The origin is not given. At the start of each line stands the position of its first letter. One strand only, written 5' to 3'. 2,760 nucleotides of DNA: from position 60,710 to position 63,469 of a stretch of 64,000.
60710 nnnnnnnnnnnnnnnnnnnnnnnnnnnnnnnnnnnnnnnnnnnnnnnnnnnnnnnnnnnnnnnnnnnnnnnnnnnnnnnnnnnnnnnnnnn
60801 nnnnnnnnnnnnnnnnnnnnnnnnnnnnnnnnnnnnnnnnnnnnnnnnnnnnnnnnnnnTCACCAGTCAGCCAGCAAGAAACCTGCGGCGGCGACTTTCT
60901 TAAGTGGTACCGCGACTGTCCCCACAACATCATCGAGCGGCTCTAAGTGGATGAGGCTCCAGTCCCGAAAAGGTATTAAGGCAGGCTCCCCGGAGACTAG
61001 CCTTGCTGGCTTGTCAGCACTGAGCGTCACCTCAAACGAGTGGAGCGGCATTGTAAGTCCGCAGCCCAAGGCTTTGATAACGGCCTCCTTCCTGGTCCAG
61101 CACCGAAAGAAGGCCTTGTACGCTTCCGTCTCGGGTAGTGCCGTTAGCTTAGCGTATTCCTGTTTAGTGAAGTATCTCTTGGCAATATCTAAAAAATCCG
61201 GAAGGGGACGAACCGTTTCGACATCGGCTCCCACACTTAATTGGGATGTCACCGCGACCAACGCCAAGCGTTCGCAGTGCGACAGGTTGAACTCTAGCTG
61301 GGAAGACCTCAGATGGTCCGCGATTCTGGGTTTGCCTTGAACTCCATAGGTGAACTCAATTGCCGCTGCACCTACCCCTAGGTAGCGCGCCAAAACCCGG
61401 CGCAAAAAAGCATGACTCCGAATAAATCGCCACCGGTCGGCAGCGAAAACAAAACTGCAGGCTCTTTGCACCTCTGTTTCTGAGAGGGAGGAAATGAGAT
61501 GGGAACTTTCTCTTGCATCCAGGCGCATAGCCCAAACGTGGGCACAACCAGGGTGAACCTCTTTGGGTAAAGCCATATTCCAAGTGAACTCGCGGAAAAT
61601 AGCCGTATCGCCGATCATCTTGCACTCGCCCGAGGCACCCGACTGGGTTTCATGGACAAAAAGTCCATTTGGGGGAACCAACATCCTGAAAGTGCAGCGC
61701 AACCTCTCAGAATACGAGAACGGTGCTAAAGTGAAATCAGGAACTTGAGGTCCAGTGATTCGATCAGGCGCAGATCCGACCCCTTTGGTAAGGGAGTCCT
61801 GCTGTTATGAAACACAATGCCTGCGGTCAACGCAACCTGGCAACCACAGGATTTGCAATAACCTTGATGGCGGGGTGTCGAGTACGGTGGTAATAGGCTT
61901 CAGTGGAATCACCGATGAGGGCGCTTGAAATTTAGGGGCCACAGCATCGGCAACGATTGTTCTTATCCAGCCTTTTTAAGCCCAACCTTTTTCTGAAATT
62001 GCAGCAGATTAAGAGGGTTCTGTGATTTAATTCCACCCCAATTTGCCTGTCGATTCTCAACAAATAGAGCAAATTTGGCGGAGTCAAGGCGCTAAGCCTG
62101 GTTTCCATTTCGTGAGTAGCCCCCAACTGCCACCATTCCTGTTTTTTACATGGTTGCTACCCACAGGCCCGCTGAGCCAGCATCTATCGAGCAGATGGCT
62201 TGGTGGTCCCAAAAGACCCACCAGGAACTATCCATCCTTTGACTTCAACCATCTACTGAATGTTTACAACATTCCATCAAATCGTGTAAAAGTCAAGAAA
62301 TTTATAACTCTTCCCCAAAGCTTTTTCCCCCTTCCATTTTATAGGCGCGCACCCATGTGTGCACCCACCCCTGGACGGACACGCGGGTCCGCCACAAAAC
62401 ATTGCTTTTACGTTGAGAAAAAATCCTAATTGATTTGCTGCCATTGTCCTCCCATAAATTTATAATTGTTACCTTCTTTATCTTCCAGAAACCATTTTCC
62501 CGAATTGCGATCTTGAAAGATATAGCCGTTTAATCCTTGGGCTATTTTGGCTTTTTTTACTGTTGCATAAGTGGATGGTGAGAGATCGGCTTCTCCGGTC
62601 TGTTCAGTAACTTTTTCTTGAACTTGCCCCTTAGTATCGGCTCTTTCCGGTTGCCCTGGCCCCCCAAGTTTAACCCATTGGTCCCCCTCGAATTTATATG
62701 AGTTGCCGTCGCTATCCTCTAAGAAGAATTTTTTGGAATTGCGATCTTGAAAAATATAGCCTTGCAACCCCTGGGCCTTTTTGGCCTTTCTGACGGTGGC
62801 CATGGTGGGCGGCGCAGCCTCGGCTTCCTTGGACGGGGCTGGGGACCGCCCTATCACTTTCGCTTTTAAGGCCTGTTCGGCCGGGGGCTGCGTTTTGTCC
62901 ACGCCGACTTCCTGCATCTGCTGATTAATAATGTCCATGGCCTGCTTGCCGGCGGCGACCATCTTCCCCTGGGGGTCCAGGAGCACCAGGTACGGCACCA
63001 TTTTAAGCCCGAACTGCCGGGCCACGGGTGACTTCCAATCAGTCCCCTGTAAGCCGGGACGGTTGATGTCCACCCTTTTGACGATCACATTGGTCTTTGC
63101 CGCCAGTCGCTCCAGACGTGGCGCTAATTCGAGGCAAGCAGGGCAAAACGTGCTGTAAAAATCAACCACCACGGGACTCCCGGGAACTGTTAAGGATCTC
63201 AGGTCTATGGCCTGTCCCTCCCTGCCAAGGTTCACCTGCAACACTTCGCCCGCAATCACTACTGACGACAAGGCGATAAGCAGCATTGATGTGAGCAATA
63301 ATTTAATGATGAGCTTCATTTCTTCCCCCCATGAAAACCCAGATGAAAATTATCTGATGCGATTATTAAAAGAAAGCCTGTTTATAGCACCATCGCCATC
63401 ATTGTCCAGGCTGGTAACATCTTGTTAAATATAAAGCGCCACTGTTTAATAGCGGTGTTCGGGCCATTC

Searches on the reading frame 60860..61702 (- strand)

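Call 57: search_protein_families(library=pfam, proteins=[window:60860-61702:-], max_evalue=0.0001)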
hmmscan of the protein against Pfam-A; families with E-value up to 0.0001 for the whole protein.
window:60860-61702:- (280 aa): 2 families
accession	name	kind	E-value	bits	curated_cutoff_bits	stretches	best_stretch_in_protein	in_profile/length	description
PF01648.25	ACPS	-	7.7e-21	74.7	25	1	156-244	1-96/111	4'-phosphopantetheinyl transferase superfamily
PF22624.1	AASDHPPT_N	-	1.5e-09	38.5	27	1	65-151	9-97/100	4'-phosphopantetheinyl transferase, N-terminal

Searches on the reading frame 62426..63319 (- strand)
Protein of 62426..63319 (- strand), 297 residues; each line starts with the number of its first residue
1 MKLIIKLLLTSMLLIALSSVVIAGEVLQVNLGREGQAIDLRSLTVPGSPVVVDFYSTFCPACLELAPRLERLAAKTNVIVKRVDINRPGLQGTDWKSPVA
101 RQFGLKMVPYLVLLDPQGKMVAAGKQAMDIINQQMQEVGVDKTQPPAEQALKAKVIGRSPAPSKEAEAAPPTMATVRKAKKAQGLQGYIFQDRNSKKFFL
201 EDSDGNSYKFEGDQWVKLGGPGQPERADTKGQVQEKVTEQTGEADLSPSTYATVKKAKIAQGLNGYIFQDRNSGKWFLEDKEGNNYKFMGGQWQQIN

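Call 57: search_protein_families(library=pfam, proteins=[window:62426-63319:-], max_evalue=0.0001)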
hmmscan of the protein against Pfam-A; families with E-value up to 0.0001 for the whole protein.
window:62426-63319:- (297 aa): 5 families
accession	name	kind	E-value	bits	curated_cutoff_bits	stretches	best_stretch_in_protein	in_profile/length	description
PF00085.26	Thioredoxin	-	1.9e-08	34.7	23.5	1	48-119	19-84/103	Thioredoxin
PF13728.12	TraF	-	4.9e-08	33.5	23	1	54-134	136-222/224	F plasmid transfer operon protein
PF13905.12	Thioredoxin_8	-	1.1e-05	26.2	27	0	93-119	67-93/94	Thioredoxin-like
PF13098.12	Thioredoxin_2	-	1.7e-05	25.5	27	1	47-121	5-88/104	Thioredoxin-like domain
PF08534.16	Redoxin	-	3.3e-05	24.1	26.6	1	32-125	15-103/148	Redoxin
